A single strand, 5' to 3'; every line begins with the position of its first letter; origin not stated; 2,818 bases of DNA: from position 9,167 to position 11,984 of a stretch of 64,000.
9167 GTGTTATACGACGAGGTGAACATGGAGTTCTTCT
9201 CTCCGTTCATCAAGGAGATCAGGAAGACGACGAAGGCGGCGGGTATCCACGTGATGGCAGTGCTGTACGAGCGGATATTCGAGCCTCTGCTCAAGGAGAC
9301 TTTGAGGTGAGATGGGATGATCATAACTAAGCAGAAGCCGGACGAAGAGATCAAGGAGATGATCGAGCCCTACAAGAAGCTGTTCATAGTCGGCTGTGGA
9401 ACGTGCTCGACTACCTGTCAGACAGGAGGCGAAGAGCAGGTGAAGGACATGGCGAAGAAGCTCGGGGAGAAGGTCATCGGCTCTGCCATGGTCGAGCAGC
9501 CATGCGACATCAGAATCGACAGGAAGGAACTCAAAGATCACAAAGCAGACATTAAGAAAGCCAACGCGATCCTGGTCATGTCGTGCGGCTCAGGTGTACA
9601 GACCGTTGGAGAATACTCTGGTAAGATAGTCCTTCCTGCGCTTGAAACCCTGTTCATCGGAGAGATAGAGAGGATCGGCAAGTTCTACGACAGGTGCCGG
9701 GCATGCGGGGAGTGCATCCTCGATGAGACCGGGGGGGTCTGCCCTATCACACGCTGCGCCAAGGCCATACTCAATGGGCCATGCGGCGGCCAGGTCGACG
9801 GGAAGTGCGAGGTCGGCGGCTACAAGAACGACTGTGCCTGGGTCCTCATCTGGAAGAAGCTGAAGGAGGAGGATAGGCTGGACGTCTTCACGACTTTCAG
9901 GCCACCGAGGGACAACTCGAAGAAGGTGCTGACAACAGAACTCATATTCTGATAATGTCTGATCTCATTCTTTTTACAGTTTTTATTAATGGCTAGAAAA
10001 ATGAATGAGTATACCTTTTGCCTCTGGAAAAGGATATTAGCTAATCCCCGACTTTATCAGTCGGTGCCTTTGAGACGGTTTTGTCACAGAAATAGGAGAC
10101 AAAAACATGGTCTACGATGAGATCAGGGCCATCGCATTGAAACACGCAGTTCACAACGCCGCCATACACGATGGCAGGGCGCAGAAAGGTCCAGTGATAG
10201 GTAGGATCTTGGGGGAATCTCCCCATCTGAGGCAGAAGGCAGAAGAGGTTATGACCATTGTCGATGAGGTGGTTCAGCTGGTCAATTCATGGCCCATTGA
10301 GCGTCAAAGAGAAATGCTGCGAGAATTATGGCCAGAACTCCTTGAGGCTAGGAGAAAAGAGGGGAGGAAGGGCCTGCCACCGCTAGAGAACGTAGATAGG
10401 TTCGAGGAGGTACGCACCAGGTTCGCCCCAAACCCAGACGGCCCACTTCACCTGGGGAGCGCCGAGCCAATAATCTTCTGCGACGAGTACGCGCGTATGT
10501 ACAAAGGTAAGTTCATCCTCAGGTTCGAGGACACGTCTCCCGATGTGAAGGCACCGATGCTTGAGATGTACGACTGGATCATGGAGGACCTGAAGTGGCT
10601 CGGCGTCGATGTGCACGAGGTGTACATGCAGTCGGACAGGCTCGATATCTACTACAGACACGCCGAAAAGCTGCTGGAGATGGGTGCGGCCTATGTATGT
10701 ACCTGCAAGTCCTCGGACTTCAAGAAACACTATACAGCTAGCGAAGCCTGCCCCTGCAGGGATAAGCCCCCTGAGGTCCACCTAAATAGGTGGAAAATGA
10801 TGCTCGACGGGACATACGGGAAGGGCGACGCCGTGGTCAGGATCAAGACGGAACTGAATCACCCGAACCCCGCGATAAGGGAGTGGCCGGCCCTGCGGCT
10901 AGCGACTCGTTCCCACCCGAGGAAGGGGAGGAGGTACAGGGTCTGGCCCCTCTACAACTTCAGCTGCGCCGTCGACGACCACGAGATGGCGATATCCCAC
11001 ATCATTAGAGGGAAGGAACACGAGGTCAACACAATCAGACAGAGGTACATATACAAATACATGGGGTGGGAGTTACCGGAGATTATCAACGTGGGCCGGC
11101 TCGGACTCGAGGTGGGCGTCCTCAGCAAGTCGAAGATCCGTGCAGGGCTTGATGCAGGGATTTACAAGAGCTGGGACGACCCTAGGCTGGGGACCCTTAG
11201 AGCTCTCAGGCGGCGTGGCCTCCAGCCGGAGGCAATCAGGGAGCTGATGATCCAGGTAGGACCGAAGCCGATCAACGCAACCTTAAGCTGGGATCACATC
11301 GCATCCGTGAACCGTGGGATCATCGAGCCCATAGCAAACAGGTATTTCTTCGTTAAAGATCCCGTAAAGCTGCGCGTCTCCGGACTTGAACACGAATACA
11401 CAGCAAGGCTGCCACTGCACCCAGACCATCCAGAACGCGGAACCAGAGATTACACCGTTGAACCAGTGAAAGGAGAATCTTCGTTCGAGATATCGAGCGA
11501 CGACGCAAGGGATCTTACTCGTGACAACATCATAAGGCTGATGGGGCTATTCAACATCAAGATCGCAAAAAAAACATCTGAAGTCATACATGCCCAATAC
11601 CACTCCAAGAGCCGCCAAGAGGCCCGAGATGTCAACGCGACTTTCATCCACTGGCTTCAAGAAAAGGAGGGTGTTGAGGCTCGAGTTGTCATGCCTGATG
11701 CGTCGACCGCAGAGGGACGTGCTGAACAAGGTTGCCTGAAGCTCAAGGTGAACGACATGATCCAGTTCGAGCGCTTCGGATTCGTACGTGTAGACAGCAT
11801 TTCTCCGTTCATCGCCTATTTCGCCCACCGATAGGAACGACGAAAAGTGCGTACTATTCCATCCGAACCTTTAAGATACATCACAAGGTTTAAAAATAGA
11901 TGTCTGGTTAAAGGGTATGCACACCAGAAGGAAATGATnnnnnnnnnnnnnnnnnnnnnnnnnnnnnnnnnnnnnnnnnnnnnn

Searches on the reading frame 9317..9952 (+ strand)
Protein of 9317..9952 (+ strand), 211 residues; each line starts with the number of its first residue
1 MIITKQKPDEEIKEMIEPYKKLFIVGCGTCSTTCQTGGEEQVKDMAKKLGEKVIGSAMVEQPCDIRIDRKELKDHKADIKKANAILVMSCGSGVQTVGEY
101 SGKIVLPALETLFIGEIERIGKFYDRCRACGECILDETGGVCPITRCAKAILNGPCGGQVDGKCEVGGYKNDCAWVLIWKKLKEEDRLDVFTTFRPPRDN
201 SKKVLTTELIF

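Call 59: search_protein_families(library=pfam, proteins=[window:9317-9952:+], max_evalue=0.00001)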
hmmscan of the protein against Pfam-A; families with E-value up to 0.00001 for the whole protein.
window:9317-9952:+ (211 aa): 1 family
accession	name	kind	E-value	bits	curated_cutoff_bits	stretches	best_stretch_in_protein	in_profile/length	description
PF12225.13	DUF5981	-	9.2e-33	112.2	23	1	107-200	2-94/95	Methylene-tetrahydrofolate reductase C terminal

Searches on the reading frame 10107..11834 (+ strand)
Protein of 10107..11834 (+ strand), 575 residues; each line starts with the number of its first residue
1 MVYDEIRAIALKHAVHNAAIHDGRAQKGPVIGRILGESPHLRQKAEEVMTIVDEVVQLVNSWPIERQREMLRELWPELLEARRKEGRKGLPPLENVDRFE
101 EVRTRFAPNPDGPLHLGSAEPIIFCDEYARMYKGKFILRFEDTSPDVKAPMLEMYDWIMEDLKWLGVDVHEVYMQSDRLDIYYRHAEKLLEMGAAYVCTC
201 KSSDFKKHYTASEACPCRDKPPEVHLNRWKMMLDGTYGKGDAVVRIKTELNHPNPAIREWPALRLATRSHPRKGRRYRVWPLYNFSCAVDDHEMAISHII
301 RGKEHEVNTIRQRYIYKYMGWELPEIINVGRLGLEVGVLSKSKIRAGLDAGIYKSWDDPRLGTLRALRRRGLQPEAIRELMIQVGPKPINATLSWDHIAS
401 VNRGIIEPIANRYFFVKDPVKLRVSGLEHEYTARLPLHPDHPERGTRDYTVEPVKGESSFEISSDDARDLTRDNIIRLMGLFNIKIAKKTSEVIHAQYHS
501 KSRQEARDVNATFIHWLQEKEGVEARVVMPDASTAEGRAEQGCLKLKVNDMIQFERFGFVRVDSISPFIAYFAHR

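Call 59: search_protein_families(library=pfam, proteins=[window:10107-11834:+], max_evalue=0.00001)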
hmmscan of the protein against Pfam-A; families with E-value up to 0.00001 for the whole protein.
window:10107-11834:+ (575 aa): 3 families
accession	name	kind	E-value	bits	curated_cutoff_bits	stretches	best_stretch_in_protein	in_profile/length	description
PF00749.27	tRNA-synt_1c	-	2e-70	237.6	23.4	1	101-404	1-310/314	tRNA synthetases class I (E and Q), catalytic domain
PF03950.23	tRNA-synt_1c_C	-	2.9e-18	66.3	23.9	1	410-494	1-84/91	tRNA synthetases class I (E and Q), anti-codon binding domain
PF20974.2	tRNA-synt_1c_C2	-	3.8e-09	37.5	23.9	1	513-563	1-69/69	tRNA synthetases class I (E and Q), anti-codon binding domain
